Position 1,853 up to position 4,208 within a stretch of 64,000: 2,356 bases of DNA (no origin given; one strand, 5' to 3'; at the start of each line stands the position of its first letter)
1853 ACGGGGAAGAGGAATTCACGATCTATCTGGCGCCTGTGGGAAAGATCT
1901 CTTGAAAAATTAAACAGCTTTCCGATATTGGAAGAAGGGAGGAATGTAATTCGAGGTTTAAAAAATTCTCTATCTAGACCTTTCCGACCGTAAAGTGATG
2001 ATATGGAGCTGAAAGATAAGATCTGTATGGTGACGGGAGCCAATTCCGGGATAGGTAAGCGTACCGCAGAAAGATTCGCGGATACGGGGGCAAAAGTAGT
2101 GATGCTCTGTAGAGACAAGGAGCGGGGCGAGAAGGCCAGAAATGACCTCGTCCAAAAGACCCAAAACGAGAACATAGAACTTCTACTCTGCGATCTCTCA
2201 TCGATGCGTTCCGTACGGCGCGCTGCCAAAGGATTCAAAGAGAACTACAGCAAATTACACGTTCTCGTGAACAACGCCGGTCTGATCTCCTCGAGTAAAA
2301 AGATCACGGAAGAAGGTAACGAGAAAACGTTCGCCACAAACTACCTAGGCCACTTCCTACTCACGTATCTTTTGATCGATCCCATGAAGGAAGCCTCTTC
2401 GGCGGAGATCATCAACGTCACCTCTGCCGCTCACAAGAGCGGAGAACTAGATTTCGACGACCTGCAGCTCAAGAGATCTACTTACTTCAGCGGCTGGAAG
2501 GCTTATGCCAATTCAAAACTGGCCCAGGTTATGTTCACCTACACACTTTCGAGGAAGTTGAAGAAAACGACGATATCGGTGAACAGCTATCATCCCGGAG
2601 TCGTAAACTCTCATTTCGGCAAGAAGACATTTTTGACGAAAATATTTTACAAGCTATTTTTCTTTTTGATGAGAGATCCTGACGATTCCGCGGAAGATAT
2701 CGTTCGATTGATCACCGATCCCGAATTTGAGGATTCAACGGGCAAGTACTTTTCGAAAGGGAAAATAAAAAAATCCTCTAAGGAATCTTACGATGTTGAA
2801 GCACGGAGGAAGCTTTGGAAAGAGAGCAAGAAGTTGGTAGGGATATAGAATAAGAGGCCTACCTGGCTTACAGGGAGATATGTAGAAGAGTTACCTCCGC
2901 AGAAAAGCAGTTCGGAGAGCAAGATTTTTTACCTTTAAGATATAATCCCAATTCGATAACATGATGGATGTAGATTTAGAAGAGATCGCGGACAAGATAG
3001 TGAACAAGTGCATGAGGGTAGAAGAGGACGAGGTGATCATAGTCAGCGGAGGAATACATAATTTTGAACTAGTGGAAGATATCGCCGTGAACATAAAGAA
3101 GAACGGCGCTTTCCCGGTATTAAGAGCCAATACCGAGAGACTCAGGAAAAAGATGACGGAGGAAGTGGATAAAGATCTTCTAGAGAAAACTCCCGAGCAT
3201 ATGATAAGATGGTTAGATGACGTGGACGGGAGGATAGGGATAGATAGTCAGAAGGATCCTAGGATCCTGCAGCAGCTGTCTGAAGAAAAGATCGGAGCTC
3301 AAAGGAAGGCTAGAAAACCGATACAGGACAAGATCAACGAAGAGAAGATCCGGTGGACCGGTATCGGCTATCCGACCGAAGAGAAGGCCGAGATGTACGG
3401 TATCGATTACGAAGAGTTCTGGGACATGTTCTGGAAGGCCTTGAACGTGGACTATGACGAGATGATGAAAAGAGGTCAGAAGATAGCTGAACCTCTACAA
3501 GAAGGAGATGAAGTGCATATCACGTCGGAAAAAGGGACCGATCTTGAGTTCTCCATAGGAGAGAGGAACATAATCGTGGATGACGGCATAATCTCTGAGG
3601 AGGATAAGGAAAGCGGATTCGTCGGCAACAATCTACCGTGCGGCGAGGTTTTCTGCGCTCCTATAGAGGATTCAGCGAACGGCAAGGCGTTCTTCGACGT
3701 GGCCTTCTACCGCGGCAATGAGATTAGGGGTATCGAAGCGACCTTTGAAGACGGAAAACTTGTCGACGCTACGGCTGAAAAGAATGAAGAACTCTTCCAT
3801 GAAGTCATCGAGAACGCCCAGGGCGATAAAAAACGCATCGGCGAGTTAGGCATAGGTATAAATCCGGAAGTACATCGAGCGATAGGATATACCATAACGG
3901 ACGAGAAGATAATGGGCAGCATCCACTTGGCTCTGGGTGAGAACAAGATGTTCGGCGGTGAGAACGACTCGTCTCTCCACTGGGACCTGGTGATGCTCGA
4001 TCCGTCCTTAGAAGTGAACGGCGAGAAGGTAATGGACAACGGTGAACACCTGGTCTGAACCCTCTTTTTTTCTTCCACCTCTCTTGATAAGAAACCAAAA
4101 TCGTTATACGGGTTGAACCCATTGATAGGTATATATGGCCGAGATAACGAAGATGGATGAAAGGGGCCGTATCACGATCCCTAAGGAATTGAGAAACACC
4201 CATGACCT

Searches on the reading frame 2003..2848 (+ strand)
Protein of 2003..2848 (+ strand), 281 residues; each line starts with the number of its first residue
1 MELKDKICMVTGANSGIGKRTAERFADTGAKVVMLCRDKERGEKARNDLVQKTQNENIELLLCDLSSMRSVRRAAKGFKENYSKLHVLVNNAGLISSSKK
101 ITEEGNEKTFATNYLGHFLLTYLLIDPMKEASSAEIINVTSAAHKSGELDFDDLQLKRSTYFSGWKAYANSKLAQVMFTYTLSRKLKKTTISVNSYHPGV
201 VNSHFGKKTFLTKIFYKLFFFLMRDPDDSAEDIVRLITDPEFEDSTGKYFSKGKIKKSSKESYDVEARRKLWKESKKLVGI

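Call 49: search_protein_families(library=pfam, proteins=[window:2003-2848:+], max_evalue=0.001)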
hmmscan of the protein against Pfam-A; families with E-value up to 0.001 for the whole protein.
window:2003-2848:+ (281 aa): 7 families
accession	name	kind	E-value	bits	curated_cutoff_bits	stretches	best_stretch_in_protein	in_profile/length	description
PF00106.31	adh_short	-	1.3e-38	132.9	26.6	2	6-146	1-141/195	short chain dehydrogenase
PF13561.12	adh_short_C2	-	2.5e-23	83.3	27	1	12-205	1-180/236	Enoyl-(Acyl carrier protein) reductase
PF08659.16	KR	-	1.6e-08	35.1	22.6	1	9-120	4-119/180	KR domain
PF13460.12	NAD_binding_10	-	5.5e-06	26.8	27.2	1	12-182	1-140/184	NAD(P)H-binding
PF16363.11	GDP_Man_Dehyd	-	7.7e-05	22.7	27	1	9-196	1-181/332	GDP-mannose 4,6 dehydratase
PF05368.20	NmrA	-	9.2e-05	22.6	27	1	6-82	3-74/298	NmrA-like family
PF01370.27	Epimerase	-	0.0001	22.2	20.9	1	9-182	2-156/240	NAD dependent epimerase/dehydratase family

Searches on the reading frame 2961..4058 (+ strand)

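Call 49: search_protein_families(library=pfam, proteins=[window:2961-4058:+], max_evalue=0.001)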
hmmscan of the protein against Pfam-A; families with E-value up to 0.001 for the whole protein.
window:2961-4058:+ (365 aa): 1 family
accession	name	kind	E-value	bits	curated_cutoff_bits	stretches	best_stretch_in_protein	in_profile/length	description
PF02073.20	Peptidase_M29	-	3.8e-50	171.3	27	1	5-357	4-393/406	Thermophilic metalloprotease (M29)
